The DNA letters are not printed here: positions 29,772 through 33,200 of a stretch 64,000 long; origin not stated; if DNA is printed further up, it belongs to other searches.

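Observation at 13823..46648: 33-kb locus built for polyprenyl-phosphate-sugar-dependent extracytoplasmic glycosylation (3 DPM1-like GT2 + GtrA + 4 GT-C-like proteins + 2 flippases + ~10 GT4)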

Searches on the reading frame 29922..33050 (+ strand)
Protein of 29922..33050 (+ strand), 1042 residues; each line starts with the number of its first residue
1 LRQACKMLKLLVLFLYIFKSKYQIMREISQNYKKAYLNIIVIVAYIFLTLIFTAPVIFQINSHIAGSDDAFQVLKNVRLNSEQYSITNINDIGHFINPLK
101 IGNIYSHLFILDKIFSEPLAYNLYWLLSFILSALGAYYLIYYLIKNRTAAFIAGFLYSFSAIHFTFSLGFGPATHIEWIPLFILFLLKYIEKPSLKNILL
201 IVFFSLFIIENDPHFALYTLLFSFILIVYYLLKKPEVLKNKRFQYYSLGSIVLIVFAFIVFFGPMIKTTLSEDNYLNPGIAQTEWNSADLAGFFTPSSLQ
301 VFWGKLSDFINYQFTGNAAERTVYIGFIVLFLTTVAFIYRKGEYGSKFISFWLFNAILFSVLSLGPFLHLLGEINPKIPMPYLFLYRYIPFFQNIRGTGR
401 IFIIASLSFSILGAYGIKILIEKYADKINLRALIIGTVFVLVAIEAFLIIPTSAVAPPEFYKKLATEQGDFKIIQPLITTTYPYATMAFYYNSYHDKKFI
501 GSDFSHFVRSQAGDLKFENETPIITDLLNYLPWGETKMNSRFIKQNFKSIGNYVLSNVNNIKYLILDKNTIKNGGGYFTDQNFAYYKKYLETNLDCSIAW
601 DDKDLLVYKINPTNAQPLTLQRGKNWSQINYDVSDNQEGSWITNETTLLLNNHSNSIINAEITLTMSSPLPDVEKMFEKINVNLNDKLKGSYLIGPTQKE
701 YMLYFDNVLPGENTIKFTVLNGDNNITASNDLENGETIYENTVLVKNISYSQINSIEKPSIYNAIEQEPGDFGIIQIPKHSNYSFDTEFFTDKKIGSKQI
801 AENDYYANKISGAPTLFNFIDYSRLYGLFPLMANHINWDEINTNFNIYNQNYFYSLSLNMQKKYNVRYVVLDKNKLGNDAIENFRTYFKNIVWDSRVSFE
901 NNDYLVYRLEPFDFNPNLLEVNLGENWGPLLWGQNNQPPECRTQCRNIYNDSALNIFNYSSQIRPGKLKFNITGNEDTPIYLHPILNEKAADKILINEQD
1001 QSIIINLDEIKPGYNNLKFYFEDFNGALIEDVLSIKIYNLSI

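Call 4: search_protein_families(library=pfam, proteins=[window:29922-33050:+], max_evalue=0.01)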
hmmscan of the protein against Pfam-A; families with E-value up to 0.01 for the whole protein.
window:29922-33050:+ (1042 aa): 0 families

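Call 10: search_protein_families(library=pfam, proteins=[window:29922-33050:+], max_evalue=10)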
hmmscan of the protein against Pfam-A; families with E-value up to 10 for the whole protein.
window:29922-33050:+ (1042 aa): 2 families
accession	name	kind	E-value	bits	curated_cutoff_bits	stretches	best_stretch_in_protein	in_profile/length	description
PF20176.3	DUF6541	-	0.55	8.8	29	1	118-272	179-345/646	Family of unknown function (DUF6541)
PF06653.16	Claudin_3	-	1.9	8.9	28.7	1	215-272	64-121/163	Tight junction protein, Claudin-like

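Call 11: search_protein_families(library=ncbifam, proteins=[window:29922-33050:+], max_evalue=1)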
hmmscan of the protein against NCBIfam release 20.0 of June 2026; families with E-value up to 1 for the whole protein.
window:29922-33050:+ (1042 aa): 1 family
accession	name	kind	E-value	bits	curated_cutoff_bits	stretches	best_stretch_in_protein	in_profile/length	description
NF033835.0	VraH_fam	subfamily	0.0065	16.4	40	1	233-266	6-39/54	VraH family peptide resistance protein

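Call 14: search_solved_structures(query=window:29922-33050:+, max_evalue=10)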
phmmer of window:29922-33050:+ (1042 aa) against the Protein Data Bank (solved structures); distinct sequences matched with E-value up to 10: 0.

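Call 17: find_homologous_proteins(query=window:29922-33050:+)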
Query window:29922-33050:+ (1042 aa): 44 proteins with E <= 0.001 among 8000 candidates.
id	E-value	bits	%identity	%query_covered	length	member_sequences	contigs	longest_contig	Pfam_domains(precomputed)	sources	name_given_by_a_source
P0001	0.0e+0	2331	100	99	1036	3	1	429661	-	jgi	-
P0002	0.0e+0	1312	59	97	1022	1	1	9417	-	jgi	-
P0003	9.9e-224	764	39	95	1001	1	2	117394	-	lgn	-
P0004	5.6e-150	520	34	96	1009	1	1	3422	-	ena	-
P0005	1.6e-113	399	31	90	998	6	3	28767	-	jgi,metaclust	metaclust:\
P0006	8.3e-109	383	32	82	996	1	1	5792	-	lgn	-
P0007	3.2e-108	381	29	96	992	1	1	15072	-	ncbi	-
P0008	7.3e-99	350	32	82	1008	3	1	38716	-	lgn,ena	-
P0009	3.7e-98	348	30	90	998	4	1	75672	-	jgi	-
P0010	3.0e-97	345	30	88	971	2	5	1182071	-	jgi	jgi:hypothetical protein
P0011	1.0e-94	337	36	57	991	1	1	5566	-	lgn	-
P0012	6.2e-91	324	27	98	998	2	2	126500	-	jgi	jgi:hypothetical protein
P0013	1.9e-85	306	27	95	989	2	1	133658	-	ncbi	ncbi:MAG: hypothetical protein V1853_02625 [bacterium]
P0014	6.1e-70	255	31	59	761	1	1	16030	-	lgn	-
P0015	8.7e-69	251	30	70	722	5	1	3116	-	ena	-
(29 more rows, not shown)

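Call 19: search_solved_structures(query=A1, max_evalue=10, show_alignments=2)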
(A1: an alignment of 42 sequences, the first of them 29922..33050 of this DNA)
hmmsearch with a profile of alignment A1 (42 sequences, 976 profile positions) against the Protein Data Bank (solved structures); distinct sequences matched with E-value up to 10: 5.
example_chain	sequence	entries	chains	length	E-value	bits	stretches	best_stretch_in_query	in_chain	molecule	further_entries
5x7o_A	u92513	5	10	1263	0.032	15.5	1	617-709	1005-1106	Glycoside hydrolase family 31 alpha-glucosidase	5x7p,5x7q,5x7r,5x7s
9k0x_I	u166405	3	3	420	0.43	11.8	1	191-252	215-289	P2Y purinoceptor 2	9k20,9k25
6kt1_O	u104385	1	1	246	3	9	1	808-967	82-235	Outer surface protein A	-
2pi3_O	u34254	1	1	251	3.8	8.7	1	808-967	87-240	Outer surface protein A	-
8iy9_R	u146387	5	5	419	4.5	8.4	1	200-286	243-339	Hydroxycarboxylic acid receptor 2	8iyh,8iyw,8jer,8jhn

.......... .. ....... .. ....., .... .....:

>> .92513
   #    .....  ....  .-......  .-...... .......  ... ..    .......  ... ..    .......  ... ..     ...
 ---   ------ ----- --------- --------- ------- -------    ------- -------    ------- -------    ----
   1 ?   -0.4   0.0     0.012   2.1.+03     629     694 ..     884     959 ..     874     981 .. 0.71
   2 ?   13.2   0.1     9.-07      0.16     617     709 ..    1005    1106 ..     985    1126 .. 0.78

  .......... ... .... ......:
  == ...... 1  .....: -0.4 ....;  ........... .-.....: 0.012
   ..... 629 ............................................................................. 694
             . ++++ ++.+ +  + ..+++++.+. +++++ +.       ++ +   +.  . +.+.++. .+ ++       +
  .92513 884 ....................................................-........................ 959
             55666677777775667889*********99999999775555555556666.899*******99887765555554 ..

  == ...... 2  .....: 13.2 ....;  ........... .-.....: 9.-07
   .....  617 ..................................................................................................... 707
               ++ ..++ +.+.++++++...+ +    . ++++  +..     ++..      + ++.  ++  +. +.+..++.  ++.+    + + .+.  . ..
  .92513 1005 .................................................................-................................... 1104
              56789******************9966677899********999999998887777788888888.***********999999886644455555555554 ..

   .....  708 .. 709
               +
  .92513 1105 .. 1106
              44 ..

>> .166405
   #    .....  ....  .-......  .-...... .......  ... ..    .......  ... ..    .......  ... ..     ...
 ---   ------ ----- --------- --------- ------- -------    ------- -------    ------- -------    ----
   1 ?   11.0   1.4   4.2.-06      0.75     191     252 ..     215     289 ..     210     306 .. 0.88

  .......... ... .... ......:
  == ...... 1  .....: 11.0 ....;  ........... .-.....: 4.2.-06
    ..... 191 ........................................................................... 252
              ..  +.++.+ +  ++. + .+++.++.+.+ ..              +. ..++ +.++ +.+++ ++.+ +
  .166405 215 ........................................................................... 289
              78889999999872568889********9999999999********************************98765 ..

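Call 21: find_encoding_contigs(protein=P0001, flank=2000, max_places=3)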
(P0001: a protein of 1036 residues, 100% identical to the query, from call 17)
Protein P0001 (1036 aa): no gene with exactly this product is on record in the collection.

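Call 36: predict_structure(alignment_id=A1)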
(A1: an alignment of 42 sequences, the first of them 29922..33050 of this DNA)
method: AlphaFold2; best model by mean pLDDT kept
length: 1042 residues; sequences in the alignment: 42
mean_pLDDT: 85.4   pTM: 0.72
mean pLDDT of the five models: 85.4, 85.1, 83.9, 83.6, 82.0
residues with pLDDT >= 90: 543; 70-90: 353; 50-70: 124; < 50: 22
segments of 3 or more residues with pLDDT < 50: 732-739, 805-814, 816-818
pLDDT, mean of each block of 10 residues (from residue 1): 66 74 73 88 97 94 91 84 66 53 69 89 94 97 96 97 90 86 96 93 90 91 95 91 92 88 86 87 93 94 91 89 95 95 79 97 96 94 94 91 97 97 91 95 94 91 92 81 82 87 63 80 90 90 92 94 92 82 94 97 96 94 89 87 90 95 87 66 90 78 92 94 67 47 88 85 85 76 54 73 52 49 65 61 74 87 87 76 83 84 88 89 83 61 79 93 94 89 94 92 95 95 92 83 94
secondary structure, 60 per line:
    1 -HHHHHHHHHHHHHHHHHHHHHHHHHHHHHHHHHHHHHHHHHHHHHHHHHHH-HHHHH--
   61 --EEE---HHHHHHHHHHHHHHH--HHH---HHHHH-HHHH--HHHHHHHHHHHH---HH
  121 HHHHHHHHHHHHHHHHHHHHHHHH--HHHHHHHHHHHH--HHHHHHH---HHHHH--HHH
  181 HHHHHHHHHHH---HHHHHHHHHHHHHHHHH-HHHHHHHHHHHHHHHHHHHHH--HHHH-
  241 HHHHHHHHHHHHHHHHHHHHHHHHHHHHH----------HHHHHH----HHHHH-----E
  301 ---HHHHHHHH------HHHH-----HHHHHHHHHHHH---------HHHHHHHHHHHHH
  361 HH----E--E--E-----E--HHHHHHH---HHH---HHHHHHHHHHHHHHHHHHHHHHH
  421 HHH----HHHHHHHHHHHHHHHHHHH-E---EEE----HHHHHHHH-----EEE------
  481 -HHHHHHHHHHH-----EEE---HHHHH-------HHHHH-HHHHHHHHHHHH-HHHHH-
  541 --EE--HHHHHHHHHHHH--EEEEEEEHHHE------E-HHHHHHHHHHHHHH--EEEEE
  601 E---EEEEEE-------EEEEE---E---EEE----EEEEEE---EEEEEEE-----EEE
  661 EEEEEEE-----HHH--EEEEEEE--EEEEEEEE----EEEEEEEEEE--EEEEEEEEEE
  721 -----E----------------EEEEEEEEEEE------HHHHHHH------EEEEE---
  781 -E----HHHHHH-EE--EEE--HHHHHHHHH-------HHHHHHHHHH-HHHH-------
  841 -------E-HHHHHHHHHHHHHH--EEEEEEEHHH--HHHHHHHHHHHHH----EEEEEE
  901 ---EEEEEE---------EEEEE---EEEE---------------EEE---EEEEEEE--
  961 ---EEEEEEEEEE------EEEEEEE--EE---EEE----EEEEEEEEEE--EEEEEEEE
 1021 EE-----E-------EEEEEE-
elements in order (helices of 4 or more, strands of 3 or more residues): H2-52 H54-58 E63-65 H69-83 H92-96 H98-101 H104-115 H119-144 H147-158 H161-167 H171-175 H178-191 H195-211 H213-233 H236-239 H241-269 H280-285 H290-294 H304-311 H318-321 H327-338 H348-362 H382-388 H398-423 H428-446 E452-454 H459-466 E472-474 H482-492 E498-500 H504-508 H516-520 H522-533 H535-539 H547-558 E561-567 H580-593 E596-601 E605-610 E618-622 E630-632 E637-642 E646-652 E658-667 E678-684 E687-694 E699-708 E711-720 E743-753 H760-766 E773-777 H787-792 E798-800 H803-811 H819-828 H830-833 H850-863 E866-872 H878-890 E895-900 E904-909 E919-923 E927-930 E946-948 E952-958 E964-973 E980-986 E994-996 E1001-1010 E1013-1022 E1036-1041

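Call 61: find_related_loci(query=A5, collection=genome_contigs, flank=10000)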
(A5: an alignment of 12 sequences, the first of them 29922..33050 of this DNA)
Query A5 (1042 aa) in genome_contigs; peptide patterns used: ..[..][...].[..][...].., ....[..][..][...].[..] (x = any residue, [..] = any of these).
156 stretches matched a pattern; 38 encode a relative of the query (tblastn E <= 1e-3); 38 distinct loci.
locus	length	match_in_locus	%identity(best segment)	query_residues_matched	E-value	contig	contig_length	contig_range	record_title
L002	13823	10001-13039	29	1-1042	2e-114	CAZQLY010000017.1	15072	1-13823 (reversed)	MAG TPA_asm: uncultured Gammaproteobacteria bacterium isolate SRP141376_co4_153 genome assembly, contig: NODE_6724_lengt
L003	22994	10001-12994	29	13-1038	2e-110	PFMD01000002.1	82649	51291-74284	MAG: Candidatus Kerfeldbacteria bacterium CG_4_10_14_0_8_um_filter_42_10 CG_4_10_14_0.8_um_filter_scaffold_77_c, whole g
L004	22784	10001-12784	30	10-962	4e-100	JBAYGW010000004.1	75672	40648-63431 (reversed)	MAG: Patescibacteria group bacterium isolate SO_2016_GW1_134 scaffold00758_OW334_2016, whole genome shotgun sequence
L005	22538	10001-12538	32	40-909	9e-109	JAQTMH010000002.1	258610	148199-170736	MAG: Patescibacteria group bacterium isolate STA_36 NODE_85_length_258610_cov_5.218262_Sandtown_A, whole genome shotgun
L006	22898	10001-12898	27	38-1030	9e-87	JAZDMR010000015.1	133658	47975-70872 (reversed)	MAG: bacterium isolate MEGAHIT-group-0.67 k141_20483649, whole genome shotgun sequence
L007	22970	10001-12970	27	26-1042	6e-87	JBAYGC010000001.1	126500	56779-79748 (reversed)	MAG: Patescibacteria group bacterium isolate SO_2016_GW1_116 scaffold00317_OW334_2016, whole genome shotgun sequence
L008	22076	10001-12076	30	39-733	5e-86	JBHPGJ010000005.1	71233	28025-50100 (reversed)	Patescibacteria group bacterium isolate SAG AM-311-M06 NODE_5_length_71233_cov_31.816292, whole genome shotgun sequence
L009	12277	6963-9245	29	33-1030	6e-76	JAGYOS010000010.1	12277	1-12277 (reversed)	Bacterium isolate M55B174 k51_1400642_flag_0_multi_81.7450_len_12277, whole genome shotgun sequence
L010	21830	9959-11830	30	41-668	2e-72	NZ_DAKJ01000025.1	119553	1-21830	MAG: Methanosarcina sp. UBA289 UBA289_contig_230, whole genome shotgun sequence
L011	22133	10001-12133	28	33-735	5e-72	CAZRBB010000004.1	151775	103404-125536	MAG TPA_asm: uncultured Candidatus Saccharibacteria bacterium isolate SRP272421_co4_224 genome assembly, contig: NODE_64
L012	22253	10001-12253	28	46-1030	3e-71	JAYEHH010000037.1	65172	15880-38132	MAG: Patescibacteria group bacterium isolate MAG223 MAG223_37, whole genome shotgun sequence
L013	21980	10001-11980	31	17-936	6e-71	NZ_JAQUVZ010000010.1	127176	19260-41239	MAG: Methanosarcina sp. isolate STD2_179 NODE_394_length_127176_cov_17.958418_Sandtown_D2, whole genome shotgun sequence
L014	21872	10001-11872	30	41-936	2e-69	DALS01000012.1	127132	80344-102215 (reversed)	MAG TPA_asm: Methanosarcina sp. UBA293 UBA293_contig_277, whole genome shotgun sequence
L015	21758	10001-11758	34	33-610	2e-69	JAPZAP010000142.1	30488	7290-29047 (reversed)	MAG: Candidatus Methanoperedens sp. isolate SR-VP_0-2cm_41_45 SR-VP_0-2_scaffold_141_805931, whole genome shotgun sequen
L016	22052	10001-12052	28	32-719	2e-67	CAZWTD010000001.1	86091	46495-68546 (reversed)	MAG TPA_asm: uncultured Gammaproteobacteria bacterium isolate binchicken_co115_111 genome assembly, contig: NODE_519_len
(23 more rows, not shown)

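Call 98: fold_search(model_id=the predicted structure, library=pdb)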
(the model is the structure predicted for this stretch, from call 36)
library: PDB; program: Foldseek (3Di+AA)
matches with E <= 10: 1358; with E <= 0.001: 61
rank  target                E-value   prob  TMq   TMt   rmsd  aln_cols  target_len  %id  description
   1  9b8i                  2.5e-07  1.00  0.09  0.11  21.2       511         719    8  Cryo-EM structure of the E. coli cellulose synthase BcsB-BcsC fusion protein (released 2025-02-19)
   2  8age_A                4.8e-07  1.00  0.31  0.47  11.3       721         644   10  Structure of yeast oligosaccharylransferase complex with acceptor peptide bound (released 2022-12-07)
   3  6w98_A                5.5e-07  1.00  0.31  0.25  26.3      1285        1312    9  Single-Particle Cryo-EM Structure of Arabinofuranosyltransferase AftD from Mycobacteria (released 2020-05-13)
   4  6ezn_F                8.5e-07  1.00  0.33  0.50  11.8       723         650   10  Cryo-EM structure of the yeast oligosaccharyltransferase (OST) complex (released 2018-01-17)
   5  6wbx                  9.3e-07  1.00  0.32  0.27  26.5      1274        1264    9  Single-Particle Cryo-EM Structure of Arabinofuranosyltransferase AftD from Mycobacteria, Mutant R1389S Class 1 (released 2020-05-13)
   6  8w7n                  1.2e-06  1.00  0.13  0.13  16.2       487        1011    7  Crystal structure of the in-cell Cry1Aa purified from Bacillus thuringiensis (released 2024-03-06)
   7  9fmt_F                1.4e-06  1.00  0.09  0.13  22.0       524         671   10  Cryo-EM structure of the BcsB hexameric crown from the E. coli cellulose secretion macrocomplex (released 2024-10-16)
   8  9fmt_B                1.5e-06  1.00  0.08  0.12  22.5       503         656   10  Cryo-EM structure of the BcsB hexameric crown from the E. coli cellulose secretion macrocomplex (released 2024-10-16)
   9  7oci_F                1.6e-06  1.00  0.33  0.50  11.1       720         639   11  Cryo-EM structure of yeast Ost6p containing oligosaccharyltransferase complex (released 2022-02-16)
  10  7zlh_A                2.2e-06  1.00  0.30  0.44  10.3       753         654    9  Cryo-EM structure of C-mannosyltransferase CeDPY19, in apo state, bound to CMT2-Fab and anti-Fab nanobody (released 2023-01-11)
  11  8agc_A                2.9e-06  1.00  0.33  0.46  12.0       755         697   10  Structure of yeast oligosaccharylransferase complex with lipid-linked oligosaccharide and non-acceptor peptide bound (released 2022-12-07)
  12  8b6l_I                3.3e-06  1.00  0.32  0.46  11.1       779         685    9  Subtomogram average of the human Sec61-TRAP-OSTA-translocon (released 2022-12-07)
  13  9fmt_C                3.3e-06  1.00  0.09  0.15  21.8       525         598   10  Cryo-EM structure of the BcsB hexameric crown from the E. coli cellulose secretion macrocomplex (released 2024-10-16)
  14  7zli_A                4.1e-06  1.00  0.29  0.41  11.8       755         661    9  Cryo-EM structure of C-mannosyltransferase CeDPY19, in complex with Dol25-P-Man and bound to CMT2-Fab and anti-Fab nan (released 2023-01-11)
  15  9fmt_D                4.1e-06  1.00  0.09  0.13  22.4       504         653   11  Cryo-EM structure of the BcsB hexameric crown from the E. coli cellulose secretion macrocomplex (released 2024-10-16)
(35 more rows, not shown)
